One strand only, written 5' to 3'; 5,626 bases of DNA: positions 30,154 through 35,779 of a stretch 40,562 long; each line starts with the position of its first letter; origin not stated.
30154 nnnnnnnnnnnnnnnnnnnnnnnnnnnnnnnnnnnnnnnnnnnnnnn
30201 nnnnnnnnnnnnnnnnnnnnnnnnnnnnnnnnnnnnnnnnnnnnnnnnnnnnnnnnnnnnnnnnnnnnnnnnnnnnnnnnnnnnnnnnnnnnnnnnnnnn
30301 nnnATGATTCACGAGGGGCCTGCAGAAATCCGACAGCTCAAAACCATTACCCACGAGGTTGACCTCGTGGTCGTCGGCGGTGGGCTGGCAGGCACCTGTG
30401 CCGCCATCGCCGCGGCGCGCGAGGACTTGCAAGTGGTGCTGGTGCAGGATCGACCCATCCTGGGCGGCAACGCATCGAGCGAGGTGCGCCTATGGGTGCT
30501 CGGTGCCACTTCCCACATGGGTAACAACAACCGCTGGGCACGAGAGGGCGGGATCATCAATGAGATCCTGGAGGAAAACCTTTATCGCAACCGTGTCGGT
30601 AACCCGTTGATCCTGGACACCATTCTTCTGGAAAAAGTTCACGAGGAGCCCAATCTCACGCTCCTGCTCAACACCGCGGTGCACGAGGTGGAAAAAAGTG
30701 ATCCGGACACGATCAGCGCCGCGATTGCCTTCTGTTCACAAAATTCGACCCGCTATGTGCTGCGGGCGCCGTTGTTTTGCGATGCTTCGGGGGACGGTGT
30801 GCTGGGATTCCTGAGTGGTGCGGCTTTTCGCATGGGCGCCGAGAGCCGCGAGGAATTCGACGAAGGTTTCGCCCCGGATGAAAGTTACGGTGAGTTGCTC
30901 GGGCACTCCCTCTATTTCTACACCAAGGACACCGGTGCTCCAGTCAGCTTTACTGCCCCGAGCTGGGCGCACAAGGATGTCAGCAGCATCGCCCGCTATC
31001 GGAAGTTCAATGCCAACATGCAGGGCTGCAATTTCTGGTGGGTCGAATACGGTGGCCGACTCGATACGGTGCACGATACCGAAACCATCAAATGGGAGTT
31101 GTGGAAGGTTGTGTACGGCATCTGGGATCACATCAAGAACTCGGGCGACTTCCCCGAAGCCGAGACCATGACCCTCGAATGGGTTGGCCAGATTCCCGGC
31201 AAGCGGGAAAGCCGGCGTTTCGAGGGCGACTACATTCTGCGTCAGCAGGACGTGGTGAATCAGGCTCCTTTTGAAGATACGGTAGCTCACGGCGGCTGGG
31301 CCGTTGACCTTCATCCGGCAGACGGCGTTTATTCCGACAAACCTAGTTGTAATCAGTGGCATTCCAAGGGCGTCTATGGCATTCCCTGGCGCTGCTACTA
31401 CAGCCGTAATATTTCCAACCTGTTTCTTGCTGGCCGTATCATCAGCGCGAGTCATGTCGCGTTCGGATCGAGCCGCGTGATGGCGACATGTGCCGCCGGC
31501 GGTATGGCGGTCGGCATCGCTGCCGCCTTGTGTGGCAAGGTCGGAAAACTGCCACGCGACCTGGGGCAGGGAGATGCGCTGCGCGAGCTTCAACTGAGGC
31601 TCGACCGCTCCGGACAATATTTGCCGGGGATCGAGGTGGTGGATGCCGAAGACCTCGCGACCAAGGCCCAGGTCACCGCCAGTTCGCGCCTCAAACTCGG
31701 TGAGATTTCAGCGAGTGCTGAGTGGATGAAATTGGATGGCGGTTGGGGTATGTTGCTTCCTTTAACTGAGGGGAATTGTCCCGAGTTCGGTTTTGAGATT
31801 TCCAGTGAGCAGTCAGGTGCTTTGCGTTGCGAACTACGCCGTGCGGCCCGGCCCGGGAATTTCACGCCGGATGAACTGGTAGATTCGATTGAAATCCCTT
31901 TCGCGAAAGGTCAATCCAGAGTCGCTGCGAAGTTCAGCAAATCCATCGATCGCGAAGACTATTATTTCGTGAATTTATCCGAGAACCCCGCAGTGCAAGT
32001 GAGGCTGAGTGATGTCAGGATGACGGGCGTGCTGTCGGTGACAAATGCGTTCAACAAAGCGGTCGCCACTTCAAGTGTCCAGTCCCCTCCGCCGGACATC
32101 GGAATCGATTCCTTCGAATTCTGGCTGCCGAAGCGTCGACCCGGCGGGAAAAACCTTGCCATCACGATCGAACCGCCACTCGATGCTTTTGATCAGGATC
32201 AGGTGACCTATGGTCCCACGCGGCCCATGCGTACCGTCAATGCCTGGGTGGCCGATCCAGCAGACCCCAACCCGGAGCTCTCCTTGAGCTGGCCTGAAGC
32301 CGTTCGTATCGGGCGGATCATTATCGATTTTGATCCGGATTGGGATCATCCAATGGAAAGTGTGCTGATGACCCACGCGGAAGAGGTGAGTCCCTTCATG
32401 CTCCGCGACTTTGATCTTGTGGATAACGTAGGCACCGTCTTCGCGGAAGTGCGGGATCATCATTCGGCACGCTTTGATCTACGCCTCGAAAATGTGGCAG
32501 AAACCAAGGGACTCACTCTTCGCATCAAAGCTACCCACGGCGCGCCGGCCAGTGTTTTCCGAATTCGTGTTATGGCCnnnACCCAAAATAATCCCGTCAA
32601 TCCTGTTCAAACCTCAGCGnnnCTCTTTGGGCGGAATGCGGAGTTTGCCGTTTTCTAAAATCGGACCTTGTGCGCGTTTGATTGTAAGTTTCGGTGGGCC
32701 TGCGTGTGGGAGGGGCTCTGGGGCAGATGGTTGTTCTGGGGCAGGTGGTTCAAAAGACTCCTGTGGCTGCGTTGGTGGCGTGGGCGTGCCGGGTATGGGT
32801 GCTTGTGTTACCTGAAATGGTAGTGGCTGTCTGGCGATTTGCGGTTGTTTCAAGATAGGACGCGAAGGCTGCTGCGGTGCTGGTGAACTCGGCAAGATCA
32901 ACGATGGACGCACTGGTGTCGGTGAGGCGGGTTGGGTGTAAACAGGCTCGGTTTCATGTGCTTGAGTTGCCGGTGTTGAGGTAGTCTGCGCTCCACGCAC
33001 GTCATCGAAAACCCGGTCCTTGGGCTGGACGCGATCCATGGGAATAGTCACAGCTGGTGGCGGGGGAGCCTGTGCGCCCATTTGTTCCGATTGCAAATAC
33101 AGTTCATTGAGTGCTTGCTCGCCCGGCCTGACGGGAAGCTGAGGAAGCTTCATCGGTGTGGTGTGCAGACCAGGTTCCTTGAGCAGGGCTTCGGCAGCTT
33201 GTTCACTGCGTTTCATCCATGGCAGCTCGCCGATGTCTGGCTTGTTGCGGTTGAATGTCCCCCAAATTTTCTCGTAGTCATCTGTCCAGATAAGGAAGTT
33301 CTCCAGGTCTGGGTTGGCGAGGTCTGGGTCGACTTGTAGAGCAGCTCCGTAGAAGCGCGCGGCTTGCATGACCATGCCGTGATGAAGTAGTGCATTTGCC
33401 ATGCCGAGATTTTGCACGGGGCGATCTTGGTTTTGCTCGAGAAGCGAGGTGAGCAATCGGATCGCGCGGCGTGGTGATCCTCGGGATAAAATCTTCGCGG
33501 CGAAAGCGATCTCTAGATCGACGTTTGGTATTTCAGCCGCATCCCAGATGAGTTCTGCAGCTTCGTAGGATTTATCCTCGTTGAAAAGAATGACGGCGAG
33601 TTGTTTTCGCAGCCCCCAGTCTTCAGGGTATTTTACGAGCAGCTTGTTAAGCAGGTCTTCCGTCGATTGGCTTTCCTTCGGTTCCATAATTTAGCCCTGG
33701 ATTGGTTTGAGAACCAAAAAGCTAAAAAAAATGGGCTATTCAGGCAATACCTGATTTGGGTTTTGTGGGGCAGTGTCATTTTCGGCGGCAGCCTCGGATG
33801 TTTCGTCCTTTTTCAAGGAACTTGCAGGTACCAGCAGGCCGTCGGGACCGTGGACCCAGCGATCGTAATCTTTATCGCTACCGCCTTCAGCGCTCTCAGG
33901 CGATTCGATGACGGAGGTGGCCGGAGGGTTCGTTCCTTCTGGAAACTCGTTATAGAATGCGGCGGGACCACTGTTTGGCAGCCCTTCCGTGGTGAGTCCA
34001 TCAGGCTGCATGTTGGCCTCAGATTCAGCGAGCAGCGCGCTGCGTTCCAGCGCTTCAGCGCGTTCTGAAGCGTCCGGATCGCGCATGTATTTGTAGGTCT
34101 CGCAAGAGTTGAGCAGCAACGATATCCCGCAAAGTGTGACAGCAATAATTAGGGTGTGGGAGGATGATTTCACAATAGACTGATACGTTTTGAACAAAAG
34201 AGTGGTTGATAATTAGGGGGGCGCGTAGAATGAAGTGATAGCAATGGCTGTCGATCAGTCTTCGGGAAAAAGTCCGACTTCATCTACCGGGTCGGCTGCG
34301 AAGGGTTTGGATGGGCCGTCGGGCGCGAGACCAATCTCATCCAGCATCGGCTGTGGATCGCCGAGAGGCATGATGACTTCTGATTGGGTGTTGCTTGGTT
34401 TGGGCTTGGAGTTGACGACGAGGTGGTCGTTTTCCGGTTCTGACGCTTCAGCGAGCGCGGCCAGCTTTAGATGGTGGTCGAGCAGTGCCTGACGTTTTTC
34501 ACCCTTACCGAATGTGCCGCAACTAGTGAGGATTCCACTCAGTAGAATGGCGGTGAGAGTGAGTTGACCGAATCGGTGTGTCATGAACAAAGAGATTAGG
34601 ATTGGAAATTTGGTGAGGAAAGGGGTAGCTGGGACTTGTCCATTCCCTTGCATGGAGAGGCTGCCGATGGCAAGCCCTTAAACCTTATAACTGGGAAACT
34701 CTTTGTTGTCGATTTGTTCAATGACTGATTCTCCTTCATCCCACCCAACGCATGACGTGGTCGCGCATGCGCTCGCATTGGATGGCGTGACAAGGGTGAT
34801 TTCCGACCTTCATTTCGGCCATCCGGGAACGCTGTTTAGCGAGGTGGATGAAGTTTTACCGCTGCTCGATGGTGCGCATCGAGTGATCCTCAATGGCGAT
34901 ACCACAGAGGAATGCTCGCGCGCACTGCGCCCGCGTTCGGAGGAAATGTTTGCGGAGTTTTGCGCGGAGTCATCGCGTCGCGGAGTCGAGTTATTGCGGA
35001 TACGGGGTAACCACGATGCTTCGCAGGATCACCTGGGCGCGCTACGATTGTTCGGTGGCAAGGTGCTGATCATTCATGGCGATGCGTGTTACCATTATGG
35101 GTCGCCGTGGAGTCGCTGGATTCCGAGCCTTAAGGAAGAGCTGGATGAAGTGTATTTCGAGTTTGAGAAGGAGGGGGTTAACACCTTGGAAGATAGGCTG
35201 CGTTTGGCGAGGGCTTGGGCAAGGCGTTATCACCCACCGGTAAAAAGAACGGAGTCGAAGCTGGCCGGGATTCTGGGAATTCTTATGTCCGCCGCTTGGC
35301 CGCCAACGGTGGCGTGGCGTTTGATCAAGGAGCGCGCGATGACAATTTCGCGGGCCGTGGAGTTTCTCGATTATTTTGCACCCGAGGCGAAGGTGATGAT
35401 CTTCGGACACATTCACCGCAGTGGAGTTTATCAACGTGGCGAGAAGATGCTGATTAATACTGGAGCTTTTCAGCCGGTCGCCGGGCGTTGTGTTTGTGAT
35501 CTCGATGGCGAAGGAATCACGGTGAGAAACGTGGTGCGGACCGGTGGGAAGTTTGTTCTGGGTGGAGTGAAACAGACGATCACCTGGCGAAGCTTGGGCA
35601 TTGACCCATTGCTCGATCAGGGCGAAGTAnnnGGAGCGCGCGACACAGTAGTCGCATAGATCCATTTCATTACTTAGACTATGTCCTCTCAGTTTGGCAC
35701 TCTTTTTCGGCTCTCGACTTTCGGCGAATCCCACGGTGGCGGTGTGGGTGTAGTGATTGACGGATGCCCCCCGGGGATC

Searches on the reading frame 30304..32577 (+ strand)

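Call 39: search_protein_families(library=ncbifam, proteins=[window:30304-32577:+], max_evalue=0.1)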
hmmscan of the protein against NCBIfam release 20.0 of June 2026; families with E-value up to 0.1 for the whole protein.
window:30304-32577:+ (758 aa): 89 families (the best 25 are shown)
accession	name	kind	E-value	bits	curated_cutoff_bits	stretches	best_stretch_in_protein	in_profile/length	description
NF004789.0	PRK06134.1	subfamily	2.5e-08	33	747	1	13-94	7-81/581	FAD-dependent oxidoreductase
NF006130.0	PRK08274.1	equivalog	2.8e-06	26.4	369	1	17-57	4-46/467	FAD-dependent tricarballylate dehydrogenase TcuA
TIGR03467.1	HpnE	equivalog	3.1e-06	26.8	283.05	1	22-60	2-40/430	hydroxysqualene dehydroxylase HpnE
NF005882.1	PRK07843.1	equivalog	4.4e-06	25.4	788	1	18-65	1-49/547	3-oxosteroid 1-dehydrogenase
NF009478.0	PRK12844.1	equivalog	4.7e-06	25.2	789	1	14-65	4-56/559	3-ketosteroid-delta-1-dehydrogenase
TIGR01372.1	soxA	subfamily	7e-06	24.1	1164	1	14-60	164-210/996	sarcosine oxidase subunit alpha family protein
TIGR03140.1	AhpF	equivalog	7.4e-06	24.8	502.9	1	16-57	210-249/515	alkyl hydroperoxide reductase subunit F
NF003725.0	PRK05329.2-4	equivalog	8.3e-06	25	345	1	16-48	6-38/429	glycerol-3-phosphate dehydrogenase subunit GlpB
NF005508.0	PRK07121.1-1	equivalog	9e-06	24.5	537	1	9-59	11-61/497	FAD-binding protein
NF053677.1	Desat2ChcC2Cyan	equivalog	1.1e-05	24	900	1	20-74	2-57/558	4-oxocyclohex-2-ene-1-carboxylate 5-dehydrogenase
NF005511.0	PRK07121.1-4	equivalog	1.2e-05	24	466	1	13-56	15-57/553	FAD-binding protein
NF003585.0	PRK05249.1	equivalog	2.1e-05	23.3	465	1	16-58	4-46/464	Si-specific NAD(P)(+) transhydrogenase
NF009477.0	PRK12843.1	equivalog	2.4e-05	23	758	1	16-68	14-67/578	FAD-dependent oxidoreductase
NF009476.0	PRK12839.1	equivalog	3.1e-05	22.3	940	1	15-59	5-49/572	FAD-dependent oxidoreductase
TIGR02485.1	CobZ_N-term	equivalog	3.7e-05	22.7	372.55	1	19-59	2-44/437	FAD-dependent tricarballylate dehydrogenase TcuA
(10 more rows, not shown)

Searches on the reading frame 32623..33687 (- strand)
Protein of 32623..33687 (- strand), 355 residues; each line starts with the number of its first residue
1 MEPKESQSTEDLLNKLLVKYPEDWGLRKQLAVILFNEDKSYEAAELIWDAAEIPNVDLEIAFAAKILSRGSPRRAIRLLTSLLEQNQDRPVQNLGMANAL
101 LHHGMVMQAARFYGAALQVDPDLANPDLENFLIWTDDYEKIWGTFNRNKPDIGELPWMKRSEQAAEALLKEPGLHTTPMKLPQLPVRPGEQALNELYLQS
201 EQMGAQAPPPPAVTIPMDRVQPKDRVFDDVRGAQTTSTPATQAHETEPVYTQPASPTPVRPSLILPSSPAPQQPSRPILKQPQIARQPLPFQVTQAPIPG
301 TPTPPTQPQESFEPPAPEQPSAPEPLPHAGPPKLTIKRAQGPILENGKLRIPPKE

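Call 90: search_protein_families(library=pfam, proteins=[window:32623-33687:-], max_evalue=0.001)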
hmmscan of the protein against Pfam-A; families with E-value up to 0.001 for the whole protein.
window:32623-33687:- (355 aa): 3 families
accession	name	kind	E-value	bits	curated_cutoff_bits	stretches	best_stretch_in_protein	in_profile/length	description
PF14559.12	TPR_19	-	2.3e-06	28.3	25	1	68-122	3-57/68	Tetratricopeptide repeat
PF13428.12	TPR_14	-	0.00013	22.7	23.5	0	94-122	5-33/44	Tetratricopeptide repeat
PF24575.1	TPR_Slam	-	0.00031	21.6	35.2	0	7-45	64-101/104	Surface lipoprotein assembly modifier, N-terminal TPR repeats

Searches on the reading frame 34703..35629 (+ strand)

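Call 90: search_protein_families(library=pfam, proteins=[window:34703-35629:+], max_evalue=0.001)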
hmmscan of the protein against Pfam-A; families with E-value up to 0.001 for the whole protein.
window:34703-35629:+ (309 aa): 2 families
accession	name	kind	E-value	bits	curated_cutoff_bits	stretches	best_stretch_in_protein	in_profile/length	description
PF12850.12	Metallophos_2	-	4.2e-09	37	27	0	32-151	5-100/154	Calcineurin-like phosphoesterase superfamily domain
PF00149.33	Metallophos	-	3.3e-06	28.1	21.5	1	32-239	5-190/191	Calcineurin-like phosphoesterase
